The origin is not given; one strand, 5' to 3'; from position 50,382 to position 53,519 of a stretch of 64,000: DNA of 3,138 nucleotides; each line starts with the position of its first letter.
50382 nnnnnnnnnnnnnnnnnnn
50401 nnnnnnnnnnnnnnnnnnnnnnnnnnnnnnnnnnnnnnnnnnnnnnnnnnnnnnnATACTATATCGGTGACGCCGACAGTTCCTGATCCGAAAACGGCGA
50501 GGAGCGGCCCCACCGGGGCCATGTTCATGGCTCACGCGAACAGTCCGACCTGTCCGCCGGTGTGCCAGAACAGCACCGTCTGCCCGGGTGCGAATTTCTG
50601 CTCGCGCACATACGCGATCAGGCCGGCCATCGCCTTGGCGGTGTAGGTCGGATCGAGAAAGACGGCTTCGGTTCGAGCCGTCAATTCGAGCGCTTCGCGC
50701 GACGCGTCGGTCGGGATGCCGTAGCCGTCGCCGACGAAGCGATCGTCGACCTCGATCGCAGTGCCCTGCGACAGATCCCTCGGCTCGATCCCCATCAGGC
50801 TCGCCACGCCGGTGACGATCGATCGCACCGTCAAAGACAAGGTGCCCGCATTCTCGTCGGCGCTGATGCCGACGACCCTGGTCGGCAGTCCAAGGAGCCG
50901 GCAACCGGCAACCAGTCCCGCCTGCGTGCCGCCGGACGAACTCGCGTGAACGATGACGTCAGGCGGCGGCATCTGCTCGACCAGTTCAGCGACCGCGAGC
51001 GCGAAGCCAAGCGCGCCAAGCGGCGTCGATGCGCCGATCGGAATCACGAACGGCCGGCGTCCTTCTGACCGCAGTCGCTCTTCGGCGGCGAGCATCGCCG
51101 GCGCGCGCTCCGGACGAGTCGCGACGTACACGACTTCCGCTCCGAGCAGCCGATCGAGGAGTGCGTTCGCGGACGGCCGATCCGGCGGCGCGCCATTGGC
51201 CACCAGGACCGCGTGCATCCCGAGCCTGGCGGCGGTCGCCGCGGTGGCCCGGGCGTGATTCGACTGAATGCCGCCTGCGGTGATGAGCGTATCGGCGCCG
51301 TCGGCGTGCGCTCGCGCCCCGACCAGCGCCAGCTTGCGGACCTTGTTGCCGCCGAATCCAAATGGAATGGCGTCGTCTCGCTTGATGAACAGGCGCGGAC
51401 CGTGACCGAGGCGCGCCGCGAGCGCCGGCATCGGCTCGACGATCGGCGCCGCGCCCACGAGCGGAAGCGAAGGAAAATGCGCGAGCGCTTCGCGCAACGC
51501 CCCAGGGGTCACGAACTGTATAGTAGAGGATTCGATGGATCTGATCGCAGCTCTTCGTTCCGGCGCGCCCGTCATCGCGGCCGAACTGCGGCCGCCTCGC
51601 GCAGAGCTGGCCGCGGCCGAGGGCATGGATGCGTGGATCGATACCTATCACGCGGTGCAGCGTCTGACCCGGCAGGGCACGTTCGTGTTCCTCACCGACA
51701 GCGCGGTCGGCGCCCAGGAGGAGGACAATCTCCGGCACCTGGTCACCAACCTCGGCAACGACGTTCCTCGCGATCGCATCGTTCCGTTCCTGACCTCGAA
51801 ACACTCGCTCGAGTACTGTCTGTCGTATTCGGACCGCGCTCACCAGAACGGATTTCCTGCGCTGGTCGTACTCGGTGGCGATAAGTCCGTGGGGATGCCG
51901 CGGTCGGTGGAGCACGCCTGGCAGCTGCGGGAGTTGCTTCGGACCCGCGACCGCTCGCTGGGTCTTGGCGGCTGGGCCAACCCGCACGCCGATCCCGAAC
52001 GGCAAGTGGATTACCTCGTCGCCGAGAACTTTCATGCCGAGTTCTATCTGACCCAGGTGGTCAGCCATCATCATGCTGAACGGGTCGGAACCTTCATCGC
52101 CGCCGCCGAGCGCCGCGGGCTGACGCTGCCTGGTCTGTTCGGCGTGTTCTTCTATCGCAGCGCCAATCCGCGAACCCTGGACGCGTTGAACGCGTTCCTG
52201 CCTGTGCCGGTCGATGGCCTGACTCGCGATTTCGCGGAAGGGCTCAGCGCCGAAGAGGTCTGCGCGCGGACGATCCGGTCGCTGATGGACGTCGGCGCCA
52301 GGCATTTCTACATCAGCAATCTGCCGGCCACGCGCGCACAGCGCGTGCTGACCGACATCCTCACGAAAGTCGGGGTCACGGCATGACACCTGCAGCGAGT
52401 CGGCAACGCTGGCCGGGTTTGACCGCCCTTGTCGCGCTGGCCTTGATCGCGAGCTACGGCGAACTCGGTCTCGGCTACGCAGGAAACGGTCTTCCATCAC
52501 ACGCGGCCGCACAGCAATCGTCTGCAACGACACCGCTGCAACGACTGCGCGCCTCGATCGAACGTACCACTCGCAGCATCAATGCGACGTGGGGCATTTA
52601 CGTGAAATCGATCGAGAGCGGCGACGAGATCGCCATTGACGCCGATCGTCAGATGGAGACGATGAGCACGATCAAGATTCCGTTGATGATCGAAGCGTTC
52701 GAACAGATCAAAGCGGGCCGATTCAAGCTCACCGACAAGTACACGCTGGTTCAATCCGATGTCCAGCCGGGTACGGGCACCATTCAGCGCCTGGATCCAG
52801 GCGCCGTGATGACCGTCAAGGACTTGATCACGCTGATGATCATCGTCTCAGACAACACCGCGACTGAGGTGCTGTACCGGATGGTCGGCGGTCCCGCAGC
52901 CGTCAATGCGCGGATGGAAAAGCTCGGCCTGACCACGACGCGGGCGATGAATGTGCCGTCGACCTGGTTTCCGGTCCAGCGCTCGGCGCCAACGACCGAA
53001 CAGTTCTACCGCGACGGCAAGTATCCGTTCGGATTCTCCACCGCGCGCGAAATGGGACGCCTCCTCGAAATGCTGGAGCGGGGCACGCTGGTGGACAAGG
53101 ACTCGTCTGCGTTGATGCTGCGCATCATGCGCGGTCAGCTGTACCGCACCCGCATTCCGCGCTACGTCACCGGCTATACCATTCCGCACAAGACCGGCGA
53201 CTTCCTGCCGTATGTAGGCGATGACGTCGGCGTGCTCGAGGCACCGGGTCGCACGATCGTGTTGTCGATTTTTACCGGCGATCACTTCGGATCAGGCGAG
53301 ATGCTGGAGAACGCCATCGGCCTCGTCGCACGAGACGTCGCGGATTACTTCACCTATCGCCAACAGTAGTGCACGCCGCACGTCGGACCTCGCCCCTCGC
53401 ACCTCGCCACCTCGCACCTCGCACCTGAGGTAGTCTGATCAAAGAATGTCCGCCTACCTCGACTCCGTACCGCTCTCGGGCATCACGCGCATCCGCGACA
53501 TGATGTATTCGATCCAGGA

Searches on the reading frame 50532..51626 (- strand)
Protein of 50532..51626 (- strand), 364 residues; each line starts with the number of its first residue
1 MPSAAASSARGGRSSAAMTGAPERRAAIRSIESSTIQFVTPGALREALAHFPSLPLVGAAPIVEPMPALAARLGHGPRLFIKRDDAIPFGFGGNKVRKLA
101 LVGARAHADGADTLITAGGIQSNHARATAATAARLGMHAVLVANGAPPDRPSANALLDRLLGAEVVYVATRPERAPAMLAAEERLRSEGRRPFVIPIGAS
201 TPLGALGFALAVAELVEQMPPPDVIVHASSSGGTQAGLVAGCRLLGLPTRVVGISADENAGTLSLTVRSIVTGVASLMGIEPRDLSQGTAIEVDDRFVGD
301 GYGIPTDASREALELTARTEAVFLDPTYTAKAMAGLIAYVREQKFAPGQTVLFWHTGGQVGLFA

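Call 25: search_protein_families(library=pfam, proteins=[window:50532-51626:-], max_evalue=0.001)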
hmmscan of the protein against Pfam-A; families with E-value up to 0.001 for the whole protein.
window:50532-51626:- (364 aa): 2 families
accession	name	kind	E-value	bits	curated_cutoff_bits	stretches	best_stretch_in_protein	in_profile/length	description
PF00291.31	PALP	-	1.2e-46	159.9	35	1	57-357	5-295/295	Pyridoxal-phosphate dependent enzyme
PF13579.12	Glyco_trans_4_4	-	0.00046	21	29.7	0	124-251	6-98/158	Glycosyl transferase 4-like domain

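Call 55: search_protein_families(library=ncbifam, proteins=[window:50532-51626:-], max_evalue=0.001)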
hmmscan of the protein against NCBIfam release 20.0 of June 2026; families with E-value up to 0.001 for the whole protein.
window:50532-51626:- (364 aa): 18 families
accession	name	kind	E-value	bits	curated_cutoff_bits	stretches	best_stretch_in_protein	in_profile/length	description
NF052482.1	sulfolyase_CuyA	equivalog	1.4e-85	287.1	450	1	47-364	2-326/332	D-cysteate sulfo-lyase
NF052537.1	CoM_syn_XcbE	exception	3.1e-80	269.8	450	1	49-364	4-322/322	coenzyme M biosynthesis enzyme XcbE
NF003030.0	PRK03910.1-3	equivalog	3.4e-68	230.3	429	1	44-364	6-330/338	D-cysteine desulfhydrase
TIGR01275.1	ACC_deam_rel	subfamily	7.8e-67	225.8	289.4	1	75-364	20-316/321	pyridoxal phosphate-dependent enzymes, D-cysteine desulfhydrase family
NF003032.0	PRK03910.1-5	equivalog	1.3e-62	211.9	469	1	44-364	3-325/330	D-cysteine desulfhydrase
NF003029.0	PRK03910.1-1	equivalog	3.6e-59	200.8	610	1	47-364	5-323/328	D-cysteine desulfhydrase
TIGR01274.1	ACC_deam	equivalog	2e-55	188.3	392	1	48-362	2-327/337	1-aminocyclopropane-1-carboxylate deaminase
NF010646.0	PRK14045.1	equivalog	2.5e-50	171.6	550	1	47-363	8-319/329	1-aminocyclopropane-1-carboxylate deaminase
TIGR01124.1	ilvA_2Cterm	equivalog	1.4e-07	30.5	411.3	1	63-352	20-298/499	threonine ammonia-lyase, biosynthetic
NF004771.0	PRK06110.1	equivalog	6.6e-07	28.7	317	1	68-273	29-222/323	threonine dehydratase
NF009130.0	PRK12483.1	subfamily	1.4e-05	23.9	801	1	66-313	43-281/521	threonine ammonia-lyase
NF005680.0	PRK07476.1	equivalog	3e-05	23.2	413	1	121-260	79-210/326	hydroxyectoine utilization dehydratase EutB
NF005600.0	PRK07334.1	equivalog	5.2e-05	22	496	1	122-258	85-213/408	threonine ammonia-lyase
NF006674.0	PRK09224.1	subfamily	6.9e-05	21.7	577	1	63-267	28-221/508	threonine ammonia-lyase IlvA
TIGR02991.1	ectoine_eutB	equivalog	8.8e-05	21.6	413.35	1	108-260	64-206/317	hydroxyectoine utilization dehydratase EutB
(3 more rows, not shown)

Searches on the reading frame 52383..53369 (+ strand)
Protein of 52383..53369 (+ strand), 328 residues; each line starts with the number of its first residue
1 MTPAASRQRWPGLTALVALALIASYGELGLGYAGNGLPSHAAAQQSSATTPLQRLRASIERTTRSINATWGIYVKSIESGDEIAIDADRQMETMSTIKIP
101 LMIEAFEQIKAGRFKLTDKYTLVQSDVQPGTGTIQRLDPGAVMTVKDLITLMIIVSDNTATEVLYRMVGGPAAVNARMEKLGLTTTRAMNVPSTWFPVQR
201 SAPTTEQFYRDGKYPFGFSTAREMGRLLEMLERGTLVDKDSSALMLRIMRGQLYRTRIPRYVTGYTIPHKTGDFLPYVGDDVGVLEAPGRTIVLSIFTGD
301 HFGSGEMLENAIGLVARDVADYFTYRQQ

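Call 76: search_protein_families(library=pfam, proteins=[window:52383-53369:+], max_evalue=0.001)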
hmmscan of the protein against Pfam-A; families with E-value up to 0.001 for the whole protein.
window:52383-53369:+ (328 aa): 2 families
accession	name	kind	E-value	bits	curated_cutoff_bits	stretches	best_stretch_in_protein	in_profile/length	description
PF13354.11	Beta-lactamase2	-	3.5e-59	200.2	22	1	71-298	1-214/214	Beta-lactamase enzyme family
PF00768.25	Peptidase_S11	-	5.2e-07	29.8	27.6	1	86-233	30-167/239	D-alanyl-D-alanine carboxypeptidase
